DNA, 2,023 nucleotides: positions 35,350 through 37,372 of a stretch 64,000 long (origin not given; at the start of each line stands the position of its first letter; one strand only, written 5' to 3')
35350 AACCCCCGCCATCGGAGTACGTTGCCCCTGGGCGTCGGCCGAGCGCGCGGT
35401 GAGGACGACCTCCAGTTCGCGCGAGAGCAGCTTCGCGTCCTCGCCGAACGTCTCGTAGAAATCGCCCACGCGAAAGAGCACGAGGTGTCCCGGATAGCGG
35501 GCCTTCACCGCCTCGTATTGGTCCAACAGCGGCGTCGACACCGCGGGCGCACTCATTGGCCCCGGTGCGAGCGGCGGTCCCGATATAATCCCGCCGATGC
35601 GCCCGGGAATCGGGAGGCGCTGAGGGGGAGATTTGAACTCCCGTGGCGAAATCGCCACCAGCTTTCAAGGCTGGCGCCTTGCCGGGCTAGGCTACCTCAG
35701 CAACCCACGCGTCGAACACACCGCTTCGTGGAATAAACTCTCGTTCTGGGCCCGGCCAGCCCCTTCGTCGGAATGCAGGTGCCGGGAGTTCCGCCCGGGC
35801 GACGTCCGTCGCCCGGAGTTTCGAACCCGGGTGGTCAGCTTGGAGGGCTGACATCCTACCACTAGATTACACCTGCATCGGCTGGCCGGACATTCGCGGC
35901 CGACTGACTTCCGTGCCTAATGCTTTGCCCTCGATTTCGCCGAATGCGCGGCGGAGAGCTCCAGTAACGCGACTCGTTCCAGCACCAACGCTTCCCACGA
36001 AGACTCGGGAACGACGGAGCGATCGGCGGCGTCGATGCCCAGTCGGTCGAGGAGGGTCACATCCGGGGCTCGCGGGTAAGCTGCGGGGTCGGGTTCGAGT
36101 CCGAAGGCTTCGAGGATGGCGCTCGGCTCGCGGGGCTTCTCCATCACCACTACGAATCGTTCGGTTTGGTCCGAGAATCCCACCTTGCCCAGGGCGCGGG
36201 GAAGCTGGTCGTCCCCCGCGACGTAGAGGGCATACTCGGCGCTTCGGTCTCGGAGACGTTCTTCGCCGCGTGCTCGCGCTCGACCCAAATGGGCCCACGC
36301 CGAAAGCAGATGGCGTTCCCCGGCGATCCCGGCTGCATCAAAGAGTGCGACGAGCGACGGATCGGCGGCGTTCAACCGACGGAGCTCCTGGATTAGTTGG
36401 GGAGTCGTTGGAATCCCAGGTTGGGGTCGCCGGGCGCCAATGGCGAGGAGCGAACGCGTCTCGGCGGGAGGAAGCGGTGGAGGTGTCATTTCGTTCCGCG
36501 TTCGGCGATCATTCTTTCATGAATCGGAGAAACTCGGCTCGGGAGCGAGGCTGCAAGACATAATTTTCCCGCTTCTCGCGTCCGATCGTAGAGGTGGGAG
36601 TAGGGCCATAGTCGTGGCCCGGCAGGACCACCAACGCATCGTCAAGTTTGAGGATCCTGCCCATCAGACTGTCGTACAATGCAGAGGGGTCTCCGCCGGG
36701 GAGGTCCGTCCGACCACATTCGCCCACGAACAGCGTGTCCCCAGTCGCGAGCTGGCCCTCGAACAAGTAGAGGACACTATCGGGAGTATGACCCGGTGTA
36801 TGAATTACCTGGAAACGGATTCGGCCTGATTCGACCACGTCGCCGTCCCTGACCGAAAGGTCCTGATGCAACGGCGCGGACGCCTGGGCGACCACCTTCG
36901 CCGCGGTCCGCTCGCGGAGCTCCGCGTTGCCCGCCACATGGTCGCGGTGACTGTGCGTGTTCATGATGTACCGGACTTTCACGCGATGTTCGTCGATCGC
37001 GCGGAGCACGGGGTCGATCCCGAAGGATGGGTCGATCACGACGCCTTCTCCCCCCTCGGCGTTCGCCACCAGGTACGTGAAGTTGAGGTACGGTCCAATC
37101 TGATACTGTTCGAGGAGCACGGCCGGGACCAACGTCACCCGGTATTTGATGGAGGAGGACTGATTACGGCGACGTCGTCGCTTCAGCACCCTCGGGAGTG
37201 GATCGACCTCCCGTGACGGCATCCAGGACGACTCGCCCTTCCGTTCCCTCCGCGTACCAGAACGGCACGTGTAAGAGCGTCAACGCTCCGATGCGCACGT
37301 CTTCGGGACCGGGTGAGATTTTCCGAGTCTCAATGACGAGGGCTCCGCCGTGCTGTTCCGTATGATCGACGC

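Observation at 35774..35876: tRNA-Gly(UCC) with a T-loop intron at the same site as tRNA-Lys, plus C33 in the anticodon loop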

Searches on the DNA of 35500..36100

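Call 5: search_rna_families(source=window, start=35500, end=36100, threshold=evalue, max_evalue=10, show_alignments=5)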
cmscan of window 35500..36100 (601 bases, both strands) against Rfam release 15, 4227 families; matches with E-value up to 10: 9.
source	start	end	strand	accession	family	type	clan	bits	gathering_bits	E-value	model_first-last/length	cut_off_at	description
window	35618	35701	-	RF00005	tRNA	Gene; tRNA;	CL00001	61.8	29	5.3e-13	1-71/71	no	tRNA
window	35810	35871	-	RF00005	tRNA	Gene; tRNA;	CL00001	26.9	29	0.0021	6-65/71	no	tRNA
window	35618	35661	+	RF04351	Plastid-psbl-rps4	Cis-reg;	-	19.1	68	0.25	1-53/53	no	Plastid-psbl-rps4 3UTR RNA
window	35795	35834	+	RF03132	L17-Actino-Proteobacteria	Cis-reg; leader;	-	18.9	34.9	4.4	1-56/56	no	L17-Actino-Proteobacteria ribosomal protein leader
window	35584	35712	-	RF02223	sX4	Gene; sRNA;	-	18.7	70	0.12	1-167/167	no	Proteobacterial sRNA sX4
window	35794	35817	-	RF03819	mir-Ro6-3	Gene; miRNA;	-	17.6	79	5.7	1-72/72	no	mir-Ro6-3 microRNA precursor family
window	35623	35709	+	RF02839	Ref66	Gene; antisense;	-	15.2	92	2.9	1-120/120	no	Enterococcus sRNA 66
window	35505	35656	+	RF00080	Manganese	Cis-reg; riboswitch;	-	12.4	45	0.35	1-177/177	no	Manganese Mn2+ riboswitch aptamer (yybP-ykoY)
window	35620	35632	-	RF00192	BLV_package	Cis-reg;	-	11.9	70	7.6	37-49/55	no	Bovine leukaemia virus RNA packaging signal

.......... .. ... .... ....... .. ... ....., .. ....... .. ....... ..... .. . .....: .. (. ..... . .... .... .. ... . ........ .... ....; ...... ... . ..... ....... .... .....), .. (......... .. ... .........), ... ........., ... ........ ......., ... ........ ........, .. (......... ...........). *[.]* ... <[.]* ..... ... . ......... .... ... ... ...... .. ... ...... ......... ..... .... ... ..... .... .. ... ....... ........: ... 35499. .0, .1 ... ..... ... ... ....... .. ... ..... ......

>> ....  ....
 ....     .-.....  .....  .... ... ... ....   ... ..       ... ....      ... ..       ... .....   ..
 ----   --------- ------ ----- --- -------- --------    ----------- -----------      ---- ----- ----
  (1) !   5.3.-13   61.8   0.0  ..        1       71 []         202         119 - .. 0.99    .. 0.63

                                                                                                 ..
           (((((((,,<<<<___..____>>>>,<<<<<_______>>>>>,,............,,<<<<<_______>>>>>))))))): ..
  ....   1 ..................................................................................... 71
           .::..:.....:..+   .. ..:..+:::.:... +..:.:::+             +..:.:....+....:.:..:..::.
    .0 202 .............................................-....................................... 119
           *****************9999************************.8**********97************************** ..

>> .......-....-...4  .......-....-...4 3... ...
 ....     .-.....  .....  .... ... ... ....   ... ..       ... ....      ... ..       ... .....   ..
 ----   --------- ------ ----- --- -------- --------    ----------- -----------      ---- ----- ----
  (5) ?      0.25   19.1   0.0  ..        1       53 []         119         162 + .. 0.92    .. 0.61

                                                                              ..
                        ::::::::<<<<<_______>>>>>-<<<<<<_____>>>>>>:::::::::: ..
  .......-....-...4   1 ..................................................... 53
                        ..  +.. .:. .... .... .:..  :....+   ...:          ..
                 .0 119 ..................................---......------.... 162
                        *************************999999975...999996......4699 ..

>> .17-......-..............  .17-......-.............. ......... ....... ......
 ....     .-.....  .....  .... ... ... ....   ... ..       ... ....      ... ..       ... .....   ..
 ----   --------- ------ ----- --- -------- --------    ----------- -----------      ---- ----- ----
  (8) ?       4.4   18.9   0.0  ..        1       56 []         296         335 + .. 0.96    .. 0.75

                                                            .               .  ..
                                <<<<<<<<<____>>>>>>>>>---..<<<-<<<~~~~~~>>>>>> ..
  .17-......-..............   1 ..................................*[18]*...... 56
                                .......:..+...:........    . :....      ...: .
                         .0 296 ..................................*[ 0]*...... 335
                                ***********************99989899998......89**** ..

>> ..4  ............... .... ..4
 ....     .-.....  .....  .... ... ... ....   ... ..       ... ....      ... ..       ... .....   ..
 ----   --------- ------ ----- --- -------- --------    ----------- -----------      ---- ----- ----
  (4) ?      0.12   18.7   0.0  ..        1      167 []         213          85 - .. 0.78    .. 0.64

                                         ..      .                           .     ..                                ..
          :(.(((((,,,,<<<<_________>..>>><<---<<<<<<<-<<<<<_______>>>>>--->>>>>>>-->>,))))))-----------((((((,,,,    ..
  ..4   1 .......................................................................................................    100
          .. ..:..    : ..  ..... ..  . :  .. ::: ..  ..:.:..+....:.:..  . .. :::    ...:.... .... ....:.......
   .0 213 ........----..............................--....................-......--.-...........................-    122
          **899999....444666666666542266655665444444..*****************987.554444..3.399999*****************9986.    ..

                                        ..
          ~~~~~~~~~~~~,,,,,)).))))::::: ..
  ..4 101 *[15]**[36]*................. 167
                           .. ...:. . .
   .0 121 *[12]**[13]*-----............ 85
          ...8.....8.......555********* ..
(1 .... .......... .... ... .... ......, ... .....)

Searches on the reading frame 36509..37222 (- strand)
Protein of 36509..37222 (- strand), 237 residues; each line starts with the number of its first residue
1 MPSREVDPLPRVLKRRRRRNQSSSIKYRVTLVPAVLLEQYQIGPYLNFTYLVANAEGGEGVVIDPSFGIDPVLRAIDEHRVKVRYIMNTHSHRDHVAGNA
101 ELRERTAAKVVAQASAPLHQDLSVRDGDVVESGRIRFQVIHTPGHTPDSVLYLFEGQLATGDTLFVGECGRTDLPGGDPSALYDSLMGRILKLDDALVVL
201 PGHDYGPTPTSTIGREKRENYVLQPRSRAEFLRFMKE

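Call 12: find_encoding_contigs(protein=window:36509-37222:-, flank=3000, max_places=5)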
Protein window:36509-37222:- (237 aa): 4 contigs read that carry it; 3 places shown.
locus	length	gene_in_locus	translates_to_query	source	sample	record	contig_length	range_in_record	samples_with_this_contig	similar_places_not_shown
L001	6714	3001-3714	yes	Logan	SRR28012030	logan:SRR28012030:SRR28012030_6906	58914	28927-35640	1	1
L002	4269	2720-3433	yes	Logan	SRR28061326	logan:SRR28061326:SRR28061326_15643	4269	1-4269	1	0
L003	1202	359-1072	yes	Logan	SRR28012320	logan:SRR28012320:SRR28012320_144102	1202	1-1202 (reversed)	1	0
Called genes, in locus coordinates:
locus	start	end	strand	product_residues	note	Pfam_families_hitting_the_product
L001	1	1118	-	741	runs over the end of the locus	PF02359:CDC48_N, PF02933:CDC48_2, PF13191:AAA_16 (weak), PF00004:AAA, PF05496:RuvB_N (weak), PF17862:AAA_lid_3, PF00004:AAA, PF17862:AAA_lid_3, +19 more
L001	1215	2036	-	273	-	PF01904:DUF72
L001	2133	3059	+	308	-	-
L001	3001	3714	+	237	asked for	PF00753:Lactamase_B, PF12706:Lactamase_B_2 (faint)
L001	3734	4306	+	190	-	-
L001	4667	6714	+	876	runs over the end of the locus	PF01624:MutS_I, PF05192:MutS_III, PF05190:MutS_IV, PF00488:MutS_V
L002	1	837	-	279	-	?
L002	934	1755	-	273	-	PF01904:DUF72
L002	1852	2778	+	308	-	-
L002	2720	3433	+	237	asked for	PF00753:Lactamase_B, PF12706:Lactamase_B_2 (faint)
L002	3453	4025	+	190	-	-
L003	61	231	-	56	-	-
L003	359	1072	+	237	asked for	PF00753:Lactamase_B, PF12706:Lactamase_B_2 (faint)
